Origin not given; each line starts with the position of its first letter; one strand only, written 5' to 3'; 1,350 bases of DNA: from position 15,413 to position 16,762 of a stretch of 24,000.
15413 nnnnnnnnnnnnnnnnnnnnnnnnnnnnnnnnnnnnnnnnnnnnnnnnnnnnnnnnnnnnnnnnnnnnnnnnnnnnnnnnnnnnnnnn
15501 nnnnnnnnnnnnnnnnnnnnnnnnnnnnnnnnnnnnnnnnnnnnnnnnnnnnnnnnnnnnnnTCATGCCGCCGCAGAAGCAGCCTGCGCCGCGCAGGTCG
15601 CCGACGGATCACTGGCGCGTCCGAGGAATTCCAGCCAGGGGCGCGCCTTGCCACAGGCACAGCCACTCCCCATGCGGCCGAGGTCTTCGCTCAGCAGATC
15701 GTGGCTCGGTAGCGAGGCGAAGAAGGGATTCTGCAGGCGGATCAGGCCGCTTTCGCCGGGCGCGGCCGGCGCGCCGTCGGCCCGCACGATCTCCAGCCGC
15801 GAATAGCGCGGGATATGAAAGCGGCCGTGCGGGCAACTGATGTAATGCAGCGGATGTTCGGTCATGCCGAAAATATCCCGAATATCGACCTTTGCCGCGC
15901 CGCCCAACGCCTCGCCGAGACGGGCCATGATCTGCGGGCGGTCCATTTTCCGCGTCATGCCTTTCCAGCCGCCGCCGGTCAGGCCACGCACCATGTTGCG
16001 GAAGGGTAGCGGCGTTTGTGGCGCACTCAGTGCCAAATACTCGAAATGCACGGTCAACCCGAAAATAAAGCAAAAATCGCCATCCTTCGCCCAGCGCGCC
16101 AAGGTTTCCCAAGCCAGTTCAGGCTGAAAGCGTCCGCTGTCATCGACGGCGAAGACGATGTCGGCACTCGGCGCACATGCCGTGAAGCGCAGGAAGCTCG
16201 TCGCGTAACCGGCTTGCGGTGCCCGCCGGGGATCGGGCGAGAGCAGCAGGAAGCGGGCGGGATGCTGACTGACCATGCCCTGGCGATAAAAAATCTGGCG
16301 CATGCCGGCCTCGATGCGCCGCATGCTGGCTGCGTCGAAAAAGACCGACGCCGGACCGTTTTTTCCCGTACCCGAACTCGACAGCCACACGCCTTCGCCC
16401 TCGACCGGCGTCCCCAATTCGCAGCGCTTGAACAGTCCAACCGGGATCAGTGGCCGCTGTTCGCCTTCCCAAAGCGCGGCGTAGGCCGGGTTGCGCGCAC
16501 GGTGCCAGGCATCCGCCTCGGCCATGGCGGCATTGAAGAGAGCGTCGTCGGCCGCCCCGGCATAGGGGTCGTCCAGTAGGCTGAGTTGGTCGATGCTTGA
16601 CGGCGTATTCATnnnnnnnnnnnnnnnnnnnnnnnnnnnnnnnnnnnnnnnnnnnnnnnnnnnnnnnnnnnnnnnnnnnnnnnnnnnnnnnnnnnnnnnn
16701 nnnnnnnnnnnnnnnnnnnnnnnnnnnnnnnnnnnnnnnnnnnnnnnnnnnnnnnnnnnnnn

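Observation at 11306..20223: Seven-gene translationally coupled operon: a luciferase-less LuxE/LuxC fatty-acid-reductase module joined to a radical SAM enzyme, an LCAT-like hydrolase, an SDR and a cytoplasmic Ntn acylase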

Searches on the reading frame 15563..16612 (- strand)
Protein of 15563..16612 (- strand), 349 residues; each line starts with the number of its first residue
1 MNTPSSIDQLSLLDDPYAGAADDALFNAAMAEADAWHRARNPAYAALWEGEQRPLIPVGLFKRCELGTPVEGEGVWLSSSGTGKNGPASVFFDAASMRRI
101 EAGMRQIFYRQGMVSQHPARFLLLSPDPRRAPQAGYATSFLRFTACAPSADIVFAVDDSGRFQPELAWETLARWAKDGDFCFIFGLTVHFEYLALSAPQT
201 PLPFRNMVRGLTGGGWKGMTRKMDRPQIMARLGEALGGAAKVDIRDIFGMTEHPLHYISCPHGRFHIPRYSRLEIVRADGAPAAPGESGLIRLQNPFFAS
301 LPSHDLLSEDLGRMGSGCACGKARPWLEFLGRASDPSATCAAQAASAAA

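Call 4: search_protein_families(library=pfam, proteins=[window:15563-16612:-], max_evalue=0.01)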
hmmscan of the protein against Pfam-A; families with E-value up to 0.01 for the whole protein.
window:15563-16612:- (349 aa): 1 family
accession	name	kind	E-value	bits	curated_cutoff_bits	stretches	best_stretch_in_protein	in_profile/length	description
PF04443.18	LuxE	-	4.4e-13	49.3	24.9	1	53-338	77-379/391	Acyl-protein synthetase, LuxE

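Call 5: search_protein_families(library=ncbifam, proteins=[window:15563-16612:-], max_evalue=0.01)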
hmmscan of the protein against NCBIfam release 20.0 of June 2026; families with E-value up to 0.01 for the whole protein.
window:15563-16612:- (349 aa): 0 families

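Call 7: find_encoding_contigs(protein=window:15563-16612:-, flank=10000, max_places=6)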
Protein window:15563-16612:- (349 aa): 2 contigs read that carry it; 1 place shown.
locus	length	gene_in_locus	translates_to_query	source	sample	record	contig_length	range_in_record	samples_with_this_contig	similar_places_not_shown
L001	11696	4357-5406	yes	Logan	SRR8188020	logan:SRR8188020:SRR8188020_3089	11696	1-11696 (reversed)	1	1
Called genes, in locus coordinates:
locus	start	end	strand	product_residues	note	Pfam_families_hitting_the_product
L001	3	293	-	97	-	?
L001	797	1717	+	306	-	-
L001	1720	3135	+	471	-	PF04055:Radical_SAM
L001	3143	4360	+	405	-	PF02450:LCAT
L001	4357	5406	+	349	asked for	PF04443:LuxE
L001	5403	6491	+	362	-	PF05893:LuxC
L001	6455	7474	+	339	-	PF01073:3Beta_HSD, PF01370:Epimerase, PF04321:RmlD_sub_bind, PF13460:NAD_binding_10, PF16363:GDP_Man_Dehyd (faint), PF07993:NAD_binding_4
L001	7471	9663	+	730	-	PF01804:Penicil_amidase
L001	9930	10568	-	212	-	PF12146:Hydrolase_4 (weak), PF12697:Abhydrolase_6 (faint), PF00561:Abhydrolase_1 (weak), PF00975:Thioesterase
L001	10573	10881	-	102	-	PF01257:2Fe-2S_thioredx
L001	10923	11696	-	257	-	?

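Call 9: find_homologous_proteins(query=window:15563-16612:-)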
Query window:15563-16612:- (349 aa): 81 proteins with E <= 0.001 among 8000 candidates.
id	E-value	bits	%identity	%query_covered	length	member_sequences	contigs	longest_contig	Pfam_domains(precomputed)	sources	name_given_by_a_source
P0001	3.3e-237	804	100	100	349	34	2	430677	PF04443.18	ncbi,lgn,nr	ncbi:MAG: hypothetical protein D3M94_05115 [Rhodocyclales bacterium GT-UBC]|nr:MAG: hypothetical pro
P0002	1.8e-202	690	87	96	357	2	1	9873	PF04443.18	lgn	-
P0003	2.0e-198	677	85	97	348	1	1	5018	PF04443.18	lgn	-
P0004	4.8e-179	613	79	99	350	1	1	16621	PF04443.18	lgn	-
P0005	1.2e-174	599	76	99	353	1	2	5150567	PF04443.18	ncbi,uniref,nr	ncbi:LuxE/PaaK family acyltransferase [Thauera sinica]|uniref:Acyl-protein synthetase LuxE domain-co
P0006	2.3e-170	585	74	100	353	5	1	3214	PF04443.18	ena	-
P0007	1.4e-169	582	74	99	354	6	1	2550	PF04443.18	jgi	jgi:hypothetical protein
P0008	2.4e-169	581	74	98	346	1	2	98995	PF04443.18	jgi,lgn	jgi:hypothetical protein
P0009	1.1e-166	573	73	98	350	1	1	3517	PF04443.18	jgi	jgi:hypothetical protein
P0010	1.9e-166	572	73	99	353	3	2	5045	PF04443.18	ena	-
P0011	3.5e-166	571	73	99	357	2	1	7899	PF04443.18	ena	-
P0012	1.5e-164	566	71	100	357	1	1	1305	PF04443.18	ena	-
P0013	7.3e-159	547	71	98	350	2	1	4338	PF04443.18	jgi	jgi:hypothetical protein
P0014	4.1e-154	531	73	89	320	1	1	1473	PF04443.18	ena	-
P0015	4.4e-132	459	61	97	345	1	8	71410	PF04443.18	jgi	jgi:hypothetical protein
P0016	2.0e-128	447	59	100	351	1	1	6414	PF04443.18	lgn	-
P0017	5.7e-127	442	59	99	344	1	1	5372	PF04443.18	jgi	jgi:hypothetical protein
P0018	2.1e-126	440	59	100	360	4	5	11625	PF04443.18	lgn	-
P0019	2.2e-126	440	59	100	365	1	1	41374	PF04443.18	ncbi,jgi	ncbi:MAG: hypothetical protein RI907_502 [Pseudomonadota bacterium]|jgi:hypothetical protein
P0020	2.8e-126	440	60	98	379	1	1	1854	PF04443.18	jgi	jgi:hypothetical protein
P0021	6.9e-126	438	59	99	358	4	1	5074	PF04443.18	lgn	-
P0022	1.2e-125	438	58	100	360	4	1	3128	PF04443.18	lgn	-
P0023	2.3e-125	437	60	100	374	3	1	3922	PF04443.18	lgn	-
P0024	6.2e-125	435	59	97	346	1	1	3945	PF04443.18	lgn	-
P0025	7.1e-125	435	57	92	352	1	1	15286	PF04443.18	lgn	-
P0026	1.2e-124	434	60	97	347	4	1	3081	PF04443.18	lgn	-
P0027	1.8e-123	430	56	97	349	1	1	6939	PF04443.18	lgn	-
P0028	2.6e-123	430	57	93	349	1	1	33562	PF04443.18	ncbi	-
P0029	9.5e-122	425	57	99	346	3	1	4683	PF04443.18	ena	-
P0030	1.4e-121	424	56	97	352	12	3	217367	PF04443.18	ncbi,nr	ncbi:LuxE/PaaK family acyltransferase [Limnobaculum xujianqingii]|nr:hypothetical protein [Limnobacu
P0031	2.3e-121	423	55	97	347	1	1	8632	PF04443.18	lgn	-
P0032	4.8e-121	422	57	99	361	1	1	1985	PF04443.18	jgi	jgi:Acyl-protein synthetase, LuxE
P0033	4.9e-121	422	57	100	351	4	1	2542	PF04443.18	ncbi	ncbi:MAG TPA: hypothetical protein VF516_44690 [Kofleriaceae bacterium]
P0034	6.6e-121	422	56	99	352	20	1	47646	PF04443.18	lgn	-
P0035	8.5e-121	422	56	99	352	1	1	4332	PF04443.18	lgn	-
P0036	9.6e-121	421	55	98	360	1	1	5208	PF04443.18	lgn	-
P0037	1.3e-120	421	56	98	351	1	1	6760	PF04443.18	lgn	-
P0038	3.5e-120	420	55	99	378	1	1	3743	PF04443.18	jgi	jgi:hypothetical protein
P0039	1.5e-119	417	56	100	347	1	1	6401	PF04443.18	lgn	-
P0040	3.7e-119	416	54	98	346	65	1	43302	PF04443.18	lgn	-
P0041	5.3e-119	416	54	97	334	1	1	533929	PF04443.18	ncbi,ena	-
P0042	1.9e-118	414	56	97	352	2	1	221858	PF04443.18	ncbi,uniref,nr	ncbi:hypothetical protein [Budvicia diplopodorum]|uniref:LuxE/PaaK family acyltransferase n=1 Tax=Bu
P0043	2.0e-118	414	55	98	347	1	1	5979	PF04443.18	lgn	-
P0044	9.1e-118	412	57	99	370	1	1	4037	PF04443.18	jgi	jgi:hypothetical protein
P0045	1.3e-117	411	57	98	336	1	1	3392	PF04443.18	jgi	jgi:Acyl-protein synthetase, LuxE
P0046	2.4e-117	410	56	99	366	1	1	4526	PF04443.18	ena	-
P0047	2.9e-117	410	54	99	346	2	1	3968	PF04443.18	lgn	-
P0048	3.1e-117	410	54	98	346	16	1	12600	PF04443.18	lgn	-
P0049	8.7e-117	408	55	97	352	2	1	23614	PF04443.18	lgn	-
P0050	2.8e-116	407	55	97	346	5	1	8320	PF04443.18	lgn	-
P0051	2.8e-116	407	54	99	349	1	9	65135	PF04443.18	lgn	-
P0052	4.8e-116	406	54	97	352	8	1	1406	PF04443.18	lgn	-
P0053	4.7e-115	403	54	99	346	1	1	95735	PF04443.18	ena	-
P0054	1.2e-114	401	55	98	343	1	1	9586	PF04443.18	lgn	-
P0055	1.5e-114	401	55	97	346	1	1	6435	PF04443.18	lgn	-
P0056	2.8e-114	400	54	98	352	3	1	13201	PF04443.18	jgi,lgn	jgi:hypothetical protein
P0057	3.5e-114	400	52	99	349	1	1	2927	PF04443.18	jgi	jgi:hypothetical protein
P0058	5.3e-114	399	55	100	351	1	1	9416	PF04443.18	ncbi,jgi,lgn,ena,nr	ncbi:MAG TPA: hypothetical protein VN253_22170 [Kofleriaceae bacterium]|nr:hypothetical protein [Kof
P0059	1.5e-113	398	53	97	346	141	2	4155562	PF04443.18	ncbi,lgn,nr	ncbi:hypothetical protein CEP63_016980 [Proteus mirabilis]|nr:hypothetical protein CEP63_016980 [Pro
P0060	6.0e-113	396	54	99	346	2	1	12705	PF04443.18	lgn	-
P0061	8.1e-113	395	53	99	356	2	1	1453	PF04443.18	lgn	-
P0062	1.2e-112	395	55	98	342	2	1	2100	PF04443.18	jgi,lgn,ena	-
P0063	1.3e-112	395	57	91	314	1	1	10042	PF04443.18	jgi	jgi:hypothetical protein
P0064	2.0e-112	394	53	98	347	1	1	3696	PF04443.18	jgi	jgi:hypothetical protein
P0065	1.4e-111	391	52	97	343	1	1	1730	PF04443.18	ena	-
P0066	5.1e-111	389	52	100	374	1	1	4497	PF04443.18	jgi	jgi:hypothetical protein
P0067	1.2e-110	388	53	98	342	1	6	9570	PF04443.18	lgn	-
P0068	2.8e-110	387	52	99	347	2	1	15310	PF04443.18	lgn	-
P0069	1.1e-109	385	52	96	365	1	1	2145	PF04443.18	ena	-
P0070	1.3e-109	385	52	99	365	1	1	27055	PF04443.18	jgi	jgi:hypothetical protein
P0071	3.5e-109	383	54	98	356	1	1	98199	PF04443.18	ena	-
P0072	2.0e-108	381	55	97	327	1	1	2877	PF04443.18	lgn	-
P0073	2.6e-108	381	52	97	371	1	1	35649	PF04443.18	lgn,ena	-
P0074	4.7e-107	376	53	97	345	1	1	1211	PF04443.18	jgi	jgi:hypothetical protein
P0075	5.9e-101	356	60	79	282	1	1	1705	PF04443.18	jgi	-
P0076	2.6e-91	325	59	72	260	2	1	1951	PF04443.18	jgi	jgi:hypothetical protein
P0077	2.2e-86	308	58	69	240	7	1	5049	PF04443.18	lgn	-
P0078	1.2e-83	299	44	100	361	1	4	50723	PF04443.18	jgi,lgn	jgi:hypothetical protein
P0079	1.8e-79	286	55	74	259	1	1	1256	PF04443.18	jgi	jgi:hypothetical protein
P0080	3.4e-67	245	58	56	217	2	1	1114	PF04443.18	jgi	jgi:hypothetical protein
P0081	7.6e-12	63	26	75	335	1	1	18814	PF04443.18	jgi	jgi:phenylacetate-coenzyme A ligase PaaK-like adenylate-forming protein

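Call 11: find_related_loci(query=A1, collection=genome_contigs, flank=10000)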
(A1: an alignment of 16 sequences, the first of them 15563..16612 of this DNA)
Query A1 (349 aa) in genome_contigs; peptide patterns used: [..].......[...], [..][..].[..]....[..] (x = any residue, [..] = any of these).
41 stretches matched a pattern; 18 encode a relative of the query (tblastn E <= 1e-3); 17 distinct loci.
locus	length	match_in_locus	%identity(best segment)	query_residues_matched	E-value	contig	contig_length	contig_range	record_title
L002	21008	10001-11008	93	1-336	0e+0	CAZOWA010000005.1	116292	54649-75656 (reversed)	MAG TPA_asm: uncultured Dechloromonas sp. isolate SRP220891_co2_229 genome assembly, contig: NODE_164_length_116292_cov_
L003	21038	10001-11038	76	1-344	1e-176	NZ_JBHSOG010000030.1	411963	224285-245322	Thauera sinica strain CGMCC 1.15731 platanus_K_default_30, whole genome shotgun sequence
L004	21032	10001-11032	56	1-344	2e-124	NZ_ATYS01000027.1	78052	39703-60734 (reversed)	Budvicia aquatica DSM 5075 = ATCC 35567 strain DSM 5075 YWEDRAFT_scaffold_21.22_C, whole genome shotgun sequence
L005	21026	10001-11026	54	2-344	2e-124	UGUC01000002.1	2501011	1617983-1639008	Providencia stuartii strain NCTC11800 genome assembly, contig: ERS513146SCcontig000002, whole genome shotgun sequence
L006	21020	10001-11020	56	5-344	8e-124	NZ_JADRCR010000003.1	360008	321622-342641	Limnobaculum allomyrinae strain BWR-B9 contig3, whole genome shotgun sequence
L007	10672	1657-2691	57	1-346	4e-122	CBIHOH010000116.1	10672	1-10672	MAG TPA_asm: uncultured Rhizobacter sp. isolate SRR18156188_binner12_Refined_6 genome assembly, contig: ERZ27336841.1620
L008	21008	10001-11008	53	7-343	1e-121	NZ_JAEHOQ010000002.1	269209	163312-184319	Proteus vulgaris strain PR00166 PR00166_c0002, whole genome shotgun sequence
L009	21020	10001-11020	56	5-344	4e-121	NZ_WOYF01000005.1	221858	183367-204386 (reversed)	Budvicia diplopodorum strain D9 Scaffold5_1, whole genome shotgun sequence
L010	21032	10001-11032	54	1-344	2e-121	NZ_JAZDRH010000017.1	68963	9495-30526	Pseudomonas sp. F1_0610 F1_0610_17_length_68963_cov_28.434250, whole genome shotgun sequence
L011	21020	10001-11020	54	2-344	2e-120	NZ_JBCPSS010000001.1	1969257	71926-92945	Providencia sp. Je.9.19 NODE_1_length_1969257_cov_33.661404, whole genome shotgun sequence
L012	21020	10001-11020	56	5-344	3e-120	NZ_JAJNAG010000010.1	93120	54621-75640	Limnobaculum eriocheiris strain LJY008 NODE_10_length_93120_cov_43.264525, whole genome shotgun sequence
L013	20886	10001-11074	59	1-349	2e-119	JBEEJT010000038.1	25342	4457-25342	MAG: Pseudomonadota bacterium isolate cobbmillcreek_2019_sw_WHONDRS-S19S_0090_B_bin.15 scaffold_1368444, whole genome sh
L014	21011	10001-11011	53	7-344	3e-118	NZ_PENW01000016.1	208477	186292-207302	Proteus cibi strain FJ2001126-3 C655, whole genome shotgun sequence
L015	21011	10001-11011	55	8-344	3e-118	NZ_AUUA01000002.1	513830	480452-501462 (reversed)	Leminorella grimontii ATCC 33999 = DSM 5078 G544DRAFT_scaffold00002.2_C, whole genome shotgun sequence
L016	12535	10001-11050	53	1-345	2e-115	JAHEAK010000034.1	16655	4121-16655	MAG: Kofleriaceae bacterium isolate Ww100 NODE_6779_length_16655_cov_2.563445, whole genome shotgun sequence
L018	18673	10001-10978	57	8-333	2e-122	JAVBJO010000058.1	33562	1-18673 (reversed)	MAG: Rhodospirillaceae bacterium isolate GLO_MAG_00045 c_000010968567, whole genome shotgun sequence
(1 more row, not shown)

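Call 19: search_protein_families(library=pfam, proteins=[L018:3622-5568:+, L018:5519-7012:+, L018:7059-8519:+, L018:8504-9964:+, L018:13069-14427:-, L018:6169-7143:+, L018:2486-3430:+, L018:136-1401:+, L018:13933-14616:+, L018:15852-16958:-], max_evalue=0.001)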
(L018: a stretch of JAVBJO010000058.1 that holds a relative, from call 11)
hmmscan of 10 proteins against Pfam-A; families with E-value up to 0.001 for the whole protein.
L018:3622-5568:+ (648 aa): 0 families

L018:5519-7012:+ (497 aa): 2 families
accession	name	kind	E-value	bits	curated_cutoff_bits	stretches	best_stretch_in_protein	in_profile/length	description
PF00749.27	tRNA-synt_1c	-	5.7e-67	226.3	23.4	1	54-353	2-308/314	tRNA synthetases class I (E and Q), catalytic domain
PF19269.4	Anticodon_2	-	2e-07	31.9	23.6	1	431-492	76-137/141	Anticodon binding domain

L018:7059-8519:+ (486 aa): 6 families
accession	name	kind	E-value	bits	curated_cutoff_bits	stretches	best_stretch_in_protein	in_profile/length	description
PF01406.26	tRNA-synt_1e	-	2e-122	408.8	27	1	41-338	2-300/301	tRNA synthetases class I (C) catalytic domain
PF09334.17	tRNA-synt_1g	-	2.7e-12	46.6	20.1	1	266-322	302-358/391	tRNA synthetases class I (M)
PF09190.17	DALR_2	-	1.8e-10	41.7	22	1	367-416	3-56/57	DALR domain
PF00133.28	tRNA-synt_1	-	1.9e-07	30.6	22.7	1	247-326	330-410/414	tRNA synthetases class I (I, L, M and V)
PF01921.24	tRNA-synt_1f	-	8.2e-07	28.7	27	1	286-337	277-328/360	tRNA synthetases class I (K)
PF23493.1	CysS_C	-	1.6e-06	28.6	23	1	439-483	6-50/51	Cysteinyl-tRNA ligase anticodon binding domain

L018:8504-9964:+ (486 aa): 0 families

L018:13069-14427:- (452 aa): 9 families
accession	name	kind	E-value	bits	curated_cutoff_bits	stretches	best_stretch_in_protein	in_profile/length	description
PF01435.24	Peptidase_M48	-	4.2e-27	95.6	20.3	1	50-228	14-184/186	Peptidase family M48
PF23914.1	TPR_CcmH_CycH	-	3.8e-11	43.5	42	1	306-401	46-141/158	Cytochrome c-type biogenesis protein H TPR domain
PF14559.12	TPR_19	-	3e-10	40.7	25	0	320-360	1-41/68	Tetratricopeptide repeat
PF13431.12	TPR_17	-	3.8e-07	30.3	24.4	0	333-359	2-28/34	Tetratricopeptide repeat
PF13428.12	TPR_14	-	7.1e-07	29.7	23.5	0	316-353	7-44/44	Tetratricopeptide repeat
PF13432.12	TPR_16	-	1e-06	29.5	32.7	0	317-361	4-48/65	Tetratricopeptide repeat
PF13414.12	TPR_11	-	1.1e-06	28.6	26.8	1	317-357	1-41/42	TPR repeat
PF12895.13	ANAPC3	-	0.00033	21.3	27.2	0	295-358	8-70/82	Anaphase-promoting complex, cyclosome, subunit 3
PF24575.1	TPR_Slam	-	0.00034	21.4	35.2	0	317-358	54-95/104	Surface lipoprotein assembly modifier, N-terminal TPR repeats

L018:6169-7143:+ (324 aa): 0 families

L018:2486-3430:+ (314 aa): 1 family
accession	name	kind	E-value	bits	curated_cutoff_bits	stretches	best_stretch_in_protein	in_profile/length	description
PF00291.31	PALP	-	1.3e-69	235.3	35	1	14-300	3-294/295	Pyridoxal-phosphate dependent enzyme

L018:136-1401:+ (421 aa): 4 families
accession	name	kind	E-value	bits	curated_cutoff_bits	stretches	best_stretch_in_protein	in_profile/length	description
PF00817.25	IMS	-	7.4e-53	178.9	23.2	1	76-221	1-147/148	impB/mucB/samB family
PF11799.13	IMS_C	-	3.8e-23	82.4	20.7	1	308-417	1-109/109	impB/mucB/samB family C-terminal domain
PF11798.14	IMS_HHH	-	1.9e-05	25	24.4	1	237-265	4-32/32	IMS family HHH motif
PF21999.2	IMS_HHH_1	-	2.9e-05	24.9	27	1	251-298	5-53/53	DNA polymerase-iota, thumb domain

L018:13933-14616:+ (227 aa): 0 families

L018:15852-16958:- (368 aa): 1 family
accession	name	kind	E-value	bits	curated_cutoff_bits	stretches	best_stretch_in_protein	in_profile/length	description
PF00180.25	Iso_dh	-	4e-137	457.6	27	1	6-360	2-348/348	Isocitrate/isopropylmalate dehydrogenase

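Call 22: search_solved_structures(query=window:15563-16612:-, max_evalue=0.1)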
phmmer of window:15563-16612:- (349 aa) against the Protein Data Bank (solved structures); distinct sequences matched with E-value up to 0.1: 1.
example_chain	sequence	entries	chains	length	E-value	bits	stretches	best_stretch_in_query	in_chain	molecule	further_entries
7xc6_E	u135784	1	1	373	4.7e-06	29.2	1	53-312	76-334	LuxE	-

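Call 25: search_dna_similar(query=window:15563-16612:-, collection=plasmids, mode=protein, max_evalue=0.00001)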
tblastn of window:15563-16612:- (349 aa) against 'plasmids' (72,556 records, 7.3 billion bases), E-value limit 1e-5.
Records with a match: 24; places in all: 24; records where one place covers at least 80% of the query: 18.
Best place of each record, by identity: <60% 24.
By first word of the organism name: Rhizobium 10; Streptomyces 5; Streptantibioticus 2; Salmonella 2; Priestia 2; Kitasatospora 1; Chloroflexota 1; Nonomuraea 1.
By predicted mobility (MOB-suite, as given by PLSDB): non-mobilizable 16; mobilizable 4; conjugative 4.
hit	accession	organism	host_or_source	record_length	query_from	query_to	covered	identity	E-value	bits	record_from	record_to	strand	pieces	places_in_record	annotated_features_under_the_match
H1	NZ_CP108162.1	Streptomyces sp. NBC_00158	-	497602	7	332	93%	32.6%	3e-30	129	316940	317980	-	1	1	acyl-protein synthase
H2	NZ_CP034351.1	Streptomyces sp. W1SF4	-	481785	7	332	93%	31.5%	1e-27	121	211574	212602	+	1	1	acyl-protein synthase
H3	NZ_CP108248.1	Kitasatospora sp. NBC_00070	-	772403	6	332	94%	30.6%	9e-26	115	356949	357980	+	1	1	acyl-protein synthase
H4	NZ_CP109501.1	Streptomyces sp. NBC_01426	-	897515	7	332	93%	29.5%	4e-24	110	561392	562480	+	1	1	acyl-protein synthase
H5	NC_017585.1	Streptantibioticus cattleyicolor NRRL 8057 = DSM 46488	-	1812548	54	332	80%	32.4%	5e-25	113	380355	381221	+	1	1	none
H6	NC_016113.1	Streptantibioticus cattleyicolor NRRL 8057 = DSM 46488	-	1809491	54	332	80%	32.4%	5e-25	113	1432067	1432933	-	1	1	none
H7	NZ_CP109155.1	Streptomyces europaeiscabiei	-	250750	36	332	85%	29.7%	6e-21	101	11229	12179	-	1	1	acyl-protein synthase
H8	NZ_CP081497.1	Streptomyces sp. BHT-5-2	whole organism,plant soil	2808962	36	332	85%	29.5%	2e-23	108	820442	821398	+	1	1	none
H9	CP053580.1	Salmonella enterica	-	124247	36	332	85%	29.2%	4e-22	104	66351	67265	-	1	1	acyl-protein synthase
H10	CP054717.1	Salmonella enterica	-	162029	36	332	85%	29.2%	4e-22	104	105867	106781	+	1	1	acyl-protein synthase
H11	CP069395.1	Chloroflexota bacterium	single cell,cold seep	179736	54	332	80%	28.8%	1e-25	115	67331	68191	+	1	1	acyl-protein synthetase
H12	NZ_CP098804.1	Rhizobium anhuiense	Trifolium dubium,Cell culture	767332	52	332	81%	26.1%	5e-9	66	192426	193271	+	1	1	long-chain fatty acid--CoA ligase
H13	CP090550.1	Rhizobium leguminosarum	Trifolium pratense,Cell culture,Plant ...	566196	52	332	81%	25.6%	2e-6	57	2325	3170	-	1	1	long-chain fatty acid--CoA ligase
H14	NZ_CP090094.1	Rhizobium leguminosarum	Galega,Cell culture,Plant nodule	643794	52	332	81%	25.2%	1e-7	61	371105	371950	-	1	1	long-chain fatty acid--CoA ligase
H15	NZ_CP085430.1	Priestia megaterium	single cell,soil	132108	54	332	80%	24.9%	8e-8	62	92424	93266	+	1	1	LuxE family acyl-protein synthetase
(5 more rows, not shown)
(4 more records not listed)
